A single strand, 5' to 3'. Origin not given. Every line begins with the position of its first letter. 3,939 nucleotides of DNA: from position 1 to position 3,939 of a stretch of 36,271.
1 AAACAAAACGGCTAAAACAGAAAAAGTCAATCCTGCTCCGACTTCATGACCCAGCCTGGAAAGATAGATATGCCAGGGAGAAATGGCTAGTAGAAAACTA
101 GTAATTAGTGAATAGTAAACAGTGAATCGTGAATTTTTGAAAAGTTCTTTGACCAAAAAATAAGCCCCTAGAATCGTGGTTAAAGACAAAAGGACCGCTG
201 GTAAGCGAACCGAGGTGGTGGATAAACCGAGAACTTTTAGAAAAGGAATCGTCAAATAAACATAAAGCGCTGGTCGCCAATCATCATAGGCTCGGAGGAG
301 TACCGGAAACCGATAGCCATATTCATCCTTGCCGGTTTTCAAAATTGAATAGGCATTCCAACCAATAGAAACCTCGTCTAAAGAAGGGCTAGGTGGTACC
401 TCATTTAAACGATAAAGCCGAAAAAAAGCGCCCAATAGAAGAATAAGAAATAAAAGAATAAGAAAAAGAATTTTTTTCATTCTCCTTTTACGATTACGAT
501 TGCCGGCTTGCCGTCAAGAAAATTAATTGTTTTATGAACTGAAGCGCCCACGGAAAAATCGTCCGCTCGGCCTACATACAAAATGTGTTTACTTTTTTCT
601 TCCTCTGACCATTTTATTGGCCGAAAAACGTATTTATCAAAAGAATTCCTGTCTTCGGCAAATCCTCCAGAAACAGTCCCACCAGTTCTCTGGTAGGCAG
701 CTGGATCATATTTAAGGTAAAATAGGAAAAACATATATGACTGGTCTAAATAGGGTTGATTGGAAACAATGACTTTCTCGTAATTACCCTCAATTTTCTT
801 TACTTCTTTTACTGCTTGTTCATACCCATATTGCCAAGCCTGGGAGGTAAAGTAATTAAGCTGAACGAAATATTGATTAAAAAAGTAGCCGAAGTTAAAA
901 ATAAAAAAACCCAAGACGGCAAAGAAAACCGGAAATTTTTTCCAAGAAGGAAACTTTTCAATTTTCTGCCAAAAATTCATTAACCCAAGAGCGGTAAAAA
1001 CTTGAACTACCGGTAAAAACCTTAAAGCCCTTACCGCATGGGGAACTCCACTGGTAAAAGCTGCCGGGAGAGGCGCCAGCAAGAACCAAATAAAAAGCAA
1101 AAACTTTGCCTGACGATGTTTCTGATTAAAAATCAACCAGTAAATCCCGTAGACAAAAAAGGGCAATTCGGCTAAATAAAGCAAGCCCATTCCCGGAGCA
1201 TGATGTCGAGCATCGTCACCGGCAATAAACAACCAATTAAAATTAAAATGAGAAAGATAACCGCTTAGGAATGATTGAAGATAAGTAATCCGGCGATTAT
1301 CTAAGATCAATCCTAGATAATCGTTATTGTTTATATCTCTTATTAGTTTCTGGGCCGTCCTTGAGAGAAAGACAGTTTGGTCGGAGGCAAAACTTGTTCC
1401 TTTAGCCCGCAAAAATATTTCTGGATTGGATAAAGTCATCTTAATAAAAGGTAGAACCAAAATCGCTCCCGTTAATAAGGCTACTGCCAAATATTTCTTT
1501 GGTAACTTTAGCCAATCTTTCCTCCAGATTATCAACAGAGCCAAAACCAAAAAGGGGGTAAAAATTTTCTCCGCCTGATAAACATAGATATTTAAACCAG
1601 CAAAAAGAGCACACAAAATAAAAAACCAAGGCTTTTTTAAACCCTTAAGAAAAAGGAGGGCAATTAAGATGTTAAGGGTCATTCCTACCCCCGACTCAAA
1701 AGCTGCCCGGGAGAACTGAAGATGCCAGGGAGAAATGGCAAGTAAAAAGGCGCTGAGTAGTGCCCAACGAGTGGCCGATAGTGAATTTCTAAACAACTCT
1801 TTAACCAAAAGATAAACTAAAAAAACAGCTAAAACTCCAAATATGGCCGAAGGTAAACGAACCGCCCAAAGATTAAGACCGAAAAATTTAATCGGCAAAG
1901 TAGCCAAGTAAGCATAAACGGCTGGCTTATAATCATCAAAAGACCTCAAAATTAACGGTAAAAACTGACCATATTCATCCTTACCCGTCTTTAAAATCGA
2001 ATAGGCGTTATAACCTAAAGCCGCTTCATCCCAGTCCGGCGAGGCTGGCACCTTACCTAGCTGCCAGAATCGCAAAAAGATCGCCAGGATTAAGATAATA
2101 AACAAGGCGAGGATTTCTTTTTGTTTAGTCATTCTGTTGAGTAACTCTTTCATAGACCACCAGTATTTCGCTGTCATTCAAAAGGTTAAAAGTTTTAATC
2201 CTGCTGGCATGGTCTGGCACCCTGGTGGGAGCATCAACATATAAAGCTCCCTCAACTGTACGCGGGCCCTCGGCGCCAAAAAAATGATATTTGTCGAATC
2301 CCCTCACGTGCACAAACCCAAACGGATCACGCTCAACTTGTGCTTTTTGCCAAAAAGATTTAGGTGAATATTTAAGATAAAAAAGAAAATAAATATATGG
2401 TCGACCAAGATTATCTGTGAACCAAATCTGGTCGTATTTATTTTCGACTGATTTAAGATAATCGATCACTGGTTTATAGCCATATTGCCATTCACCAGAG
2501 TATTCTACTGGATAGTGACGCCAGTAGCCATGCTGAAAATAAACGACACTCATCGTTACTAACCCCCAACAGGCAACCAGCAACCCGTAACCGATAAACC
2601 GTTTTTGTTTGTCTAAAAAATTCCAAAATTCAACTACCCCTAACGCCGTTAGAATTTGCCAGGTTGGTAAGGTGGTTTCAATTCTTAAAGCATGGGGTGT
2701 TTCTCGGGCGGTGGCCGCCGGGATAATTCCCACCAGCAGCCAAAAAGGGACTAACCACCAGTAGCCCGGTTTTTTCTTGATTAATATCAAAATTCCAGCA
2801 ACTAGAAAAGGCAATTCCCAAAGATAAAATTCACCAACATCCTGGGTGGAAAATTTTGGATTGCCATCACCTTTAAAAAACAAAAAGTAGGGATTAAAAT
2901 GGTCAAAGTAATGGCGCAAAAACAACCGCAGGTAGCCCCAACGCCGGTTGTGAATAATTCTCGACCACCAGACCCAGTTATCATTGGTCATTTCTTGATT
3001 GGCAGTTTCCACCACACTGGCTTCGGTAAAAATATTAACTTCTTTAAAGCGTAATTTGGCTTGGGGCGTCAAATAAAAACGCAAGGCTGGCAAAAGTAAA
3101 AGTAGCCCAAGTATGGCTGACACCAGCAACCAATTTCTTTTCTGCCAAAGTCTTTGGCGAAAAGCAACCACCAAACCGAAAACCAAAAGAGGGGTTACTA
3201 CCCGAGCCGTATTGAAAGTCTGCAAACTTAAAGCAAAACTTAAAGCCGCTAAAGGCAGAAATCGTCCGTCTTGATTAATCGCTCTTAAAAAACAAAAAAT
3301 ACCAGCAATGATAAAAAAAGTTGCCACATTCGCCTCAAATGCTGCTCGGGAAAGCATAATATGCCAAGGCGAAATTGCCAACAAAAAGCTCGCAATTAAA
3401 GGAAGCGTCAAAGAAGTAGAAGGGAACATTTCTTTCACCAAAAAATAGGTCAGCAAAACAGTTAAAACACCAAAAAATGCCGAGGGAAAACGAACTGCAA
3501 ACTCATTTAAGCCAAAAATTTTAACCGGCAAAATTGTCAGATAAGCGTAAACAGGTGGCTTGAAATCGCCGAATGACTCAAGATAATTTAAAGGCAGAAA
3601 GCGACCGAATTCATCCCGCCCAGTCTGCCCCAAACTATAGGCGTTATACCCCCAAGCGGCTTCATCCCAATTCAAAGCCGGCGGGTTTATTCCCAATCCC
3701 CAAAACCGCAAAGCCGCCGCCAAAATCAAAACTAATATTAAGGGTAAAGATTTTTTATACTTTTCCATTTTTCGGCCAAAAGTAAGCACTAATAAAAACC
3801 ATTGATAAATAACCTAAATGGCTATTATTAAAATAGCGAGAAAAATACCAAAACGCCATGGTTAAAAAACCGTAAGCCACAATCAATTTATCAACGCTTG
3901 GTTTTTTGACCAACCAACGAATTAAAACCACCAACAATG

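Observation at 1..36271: Wall-to-wall GT-C glycosyltransferase island: 16 polytopic transferases from about five families plus 8 GT2 in 36 kb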

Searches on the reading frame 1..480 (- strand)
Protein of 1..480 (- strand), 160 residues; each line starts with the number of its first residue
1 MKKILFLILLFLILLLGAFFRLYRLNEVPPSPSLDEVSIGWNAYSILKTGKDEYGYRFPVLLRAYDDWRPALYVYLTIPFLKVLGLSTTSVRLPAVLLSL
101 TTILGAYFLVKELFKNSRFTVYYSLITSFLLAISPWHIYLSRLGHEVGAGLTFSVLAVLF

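Call 8: search_protein_families(library=pfam, proteins=[window:1-480:-], max_evalue=1)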
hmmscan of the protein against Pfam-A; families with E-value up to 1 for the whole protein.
window:1-480:- (160 aa): 1 family
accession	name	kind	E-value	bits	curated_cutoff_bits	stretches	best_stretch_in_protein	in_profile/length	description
PF13231.12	PMT_2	-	1.2e-05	26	26.1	1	70-159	3-87/160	Dolichyl-phosphate-mannose-protein mannosyltransferase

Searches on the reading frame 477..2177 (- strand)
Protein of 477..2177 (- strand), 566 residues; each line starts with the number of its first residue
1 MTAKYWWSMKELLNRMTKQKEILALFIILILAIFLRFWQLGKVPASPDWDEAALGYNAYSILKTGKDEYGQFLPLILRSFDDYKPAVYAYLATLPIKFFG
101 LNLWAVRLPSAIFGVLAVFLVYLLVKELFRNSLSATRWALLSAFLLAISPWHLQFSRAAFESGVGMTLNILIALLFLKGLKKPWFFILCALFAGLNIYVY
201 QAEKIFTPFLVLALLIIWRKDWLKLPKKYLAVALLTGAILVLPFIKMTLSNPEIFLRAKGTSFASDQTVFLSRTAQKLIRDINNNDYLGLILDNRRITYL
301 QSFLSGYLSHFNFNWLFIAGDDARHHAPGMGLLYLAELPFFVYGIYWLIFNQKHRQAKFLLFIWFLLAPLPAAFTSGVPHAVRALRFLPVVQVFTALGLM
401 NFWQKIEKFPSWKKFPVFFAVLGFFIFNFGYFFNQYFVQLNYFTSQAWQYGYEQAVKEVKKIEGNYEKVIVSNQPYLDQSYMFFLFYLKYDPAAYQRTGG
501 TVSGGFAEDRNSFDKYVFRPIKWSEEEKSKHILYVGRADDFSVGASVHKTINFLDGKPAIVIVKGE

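Call 4: search_protein_families(library=pfam, proteins=[window:477-2177:-], max_evalue=0.01)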
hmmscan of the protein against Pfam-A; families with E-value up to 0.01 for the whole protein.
window:477-2177:- (566 aa): 2 families
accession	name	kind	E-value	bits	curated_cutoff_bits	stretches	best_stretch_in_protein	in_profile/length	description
PF13231.12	PMT_2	-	1.6e-14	54.9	26.1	1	84-244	2-157/160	Dolichyl-phosphate-mannose-protein mannosyltransferase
PF02366.24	PMT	-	3.9e-06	27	22.7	1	27-244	2-230/245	Dolichyl-phosphate-mannose-protein mannosyltransferase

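Call 9: find_encoding_contigs(protein=window:477-2177:-, flank=10000, max_places=4)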
Protein window:477-2177:- (566 aa): no gene with exactly this product is on record in the collection.

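Call 11: find_encoding_contigs(protein=window:477-2132:-, flank=10000, max_places=4)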
Protein window:477-2132:- (551 aa): no gene with exactly this product is on record in the collection.
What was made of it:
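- Tried and rejected: Two look-ups with guessed starts of PMT2_a found nothing (calls 9, 11).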

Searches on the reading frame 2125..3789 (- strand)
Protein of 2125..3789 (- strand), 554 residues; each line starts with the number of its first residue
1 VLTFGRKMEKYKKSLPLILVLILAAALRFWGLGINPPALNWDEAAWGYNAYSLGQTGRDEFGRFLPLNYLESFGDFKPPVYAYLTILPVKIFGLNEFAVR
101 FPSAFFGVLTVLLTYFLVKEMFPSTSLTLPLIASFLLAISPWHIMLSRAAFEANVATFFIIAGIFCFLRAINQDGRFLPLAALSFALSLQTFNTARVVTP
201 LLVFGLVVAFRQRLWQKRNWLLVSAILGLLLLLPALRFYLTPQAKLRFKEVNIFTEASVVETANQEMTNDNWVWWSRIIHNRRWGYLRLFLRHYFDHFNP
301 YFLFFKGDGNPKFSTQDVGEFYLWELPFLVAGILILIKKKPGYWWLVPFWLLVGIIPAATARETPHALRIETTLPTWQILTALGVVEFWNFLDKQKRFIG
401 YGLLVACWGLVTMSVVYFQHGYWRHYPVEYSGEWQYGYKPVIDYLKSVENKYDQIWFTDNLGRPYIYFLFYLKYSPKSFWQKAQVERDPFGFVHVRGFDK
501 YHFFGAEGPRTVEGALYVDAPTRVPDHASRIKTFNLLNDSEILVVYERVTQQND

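Call 4: search_protein_families(library=pfam, proteins=[window:2125-3789:-], max_evalue=0.01)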
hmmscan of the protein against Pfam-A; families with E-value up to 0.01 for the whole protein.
window:2125-3789:- (554 aa): 2 families
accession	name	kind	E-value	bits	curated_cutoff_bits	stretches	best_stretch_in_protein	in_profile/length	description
PF02366.24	PMT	-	4.1e-14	53.2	22.7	1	19-236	2-231/245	Dolichyl-phosphate-mannose-protein mannosyltransferase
PF13231.12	PMT_2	-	6.9e-14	52.8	26.1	1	77-236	2-158/160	Dolichyl-phosphate-mannose-protein mannosyltransferase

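Call 21: search_solved_structures(query=window:2125-3789:-, max_evalue=0.01, show_alignments=1)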
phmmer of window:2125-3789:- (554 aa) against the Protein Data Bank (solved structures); distinct sequences matched with E-value up to 0.01: 0.

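Call 39: search_solved_structures(query=A1, max_evalue=0.1, show_alignments=2)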
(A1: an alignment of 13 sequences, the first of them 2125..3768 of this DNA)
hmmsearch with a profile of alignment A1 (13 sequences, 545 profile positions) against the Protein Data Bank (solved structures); distinct sequences matched with E-value up to 0.1: 2.
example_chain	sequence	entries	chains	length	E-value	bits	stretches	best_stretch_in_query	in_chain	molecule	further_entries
8i9p_Lh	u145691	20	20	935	0.00077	21.3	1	85-205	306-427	dolichyl-diphosphooligosaccharide--protein glycotransferase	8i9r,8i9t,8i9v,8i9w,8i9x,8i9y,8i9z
5ezm_A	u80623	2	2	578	0.095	14.4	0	69-230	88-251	4-amino-4-deoxy-L-arabinose transferase or related glycosyltransferases of PMT family | 4-amino-4-deoxy-L-arabinose (L-Ara4N) transferase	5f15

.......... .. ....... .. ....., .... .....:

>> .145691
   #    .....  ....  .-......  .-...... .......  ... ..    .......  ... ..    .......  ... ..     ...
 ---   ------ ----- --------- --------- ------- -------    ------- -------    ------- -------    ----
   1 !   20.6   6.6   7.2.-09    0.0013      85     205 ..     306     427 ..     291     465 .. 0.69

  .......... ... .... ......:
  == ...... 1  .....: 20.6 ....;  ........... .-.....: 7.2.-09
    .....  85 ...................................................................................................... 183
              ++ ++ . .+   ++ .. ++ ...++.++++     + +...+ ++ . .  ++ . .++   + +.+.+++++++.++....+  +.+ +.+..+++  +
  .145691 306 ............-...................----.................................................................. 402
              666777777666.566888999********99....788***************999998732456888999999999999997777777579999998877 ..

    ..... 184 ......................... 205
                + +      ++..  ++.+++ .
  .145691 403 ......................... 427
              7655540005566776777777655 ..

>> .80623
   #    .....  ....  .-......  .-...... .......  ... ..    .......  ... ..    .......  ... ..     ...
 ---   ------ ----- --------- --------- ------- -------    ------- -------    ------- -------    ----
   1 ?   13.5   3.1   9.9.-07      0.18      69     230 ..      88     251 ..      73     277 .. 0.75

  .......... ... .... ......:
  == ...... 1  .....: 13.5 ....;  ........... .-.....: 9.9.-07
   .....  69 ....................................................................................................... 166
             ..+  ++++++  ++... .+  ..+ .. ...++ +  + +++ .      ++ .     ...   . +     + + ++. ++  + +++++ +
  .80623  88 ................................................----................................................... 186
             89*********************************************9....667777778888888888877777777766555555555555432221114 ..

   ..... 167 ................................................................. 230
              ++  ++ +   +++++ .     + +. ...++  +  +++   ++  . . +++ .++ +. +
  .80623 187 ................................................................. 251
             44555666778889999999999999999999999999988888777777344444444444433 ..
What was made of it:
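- On Protein O-mannosyltransferase (GT39 PMT): A group I profile finds no solved PMT; it finds only STT3 at 7.7e-4 and ArnT at 0.095 (call 39).
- Closest known: Pyrococcus furiosus dolichyl-phosphate mannose synthase. Different: The PMT_2 proteins match no solved PMT or ArnT beyond weak profile hits (call 39).
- A profile of group I finds no PMT structure in the PDB; it finds only weak STT3 (7.7e-4) and ArnT (0.095) matches (call 39).
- Tried and rejected: A 13-sequence group I profile gave only weak STT3 and ArnT hits (call 39).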
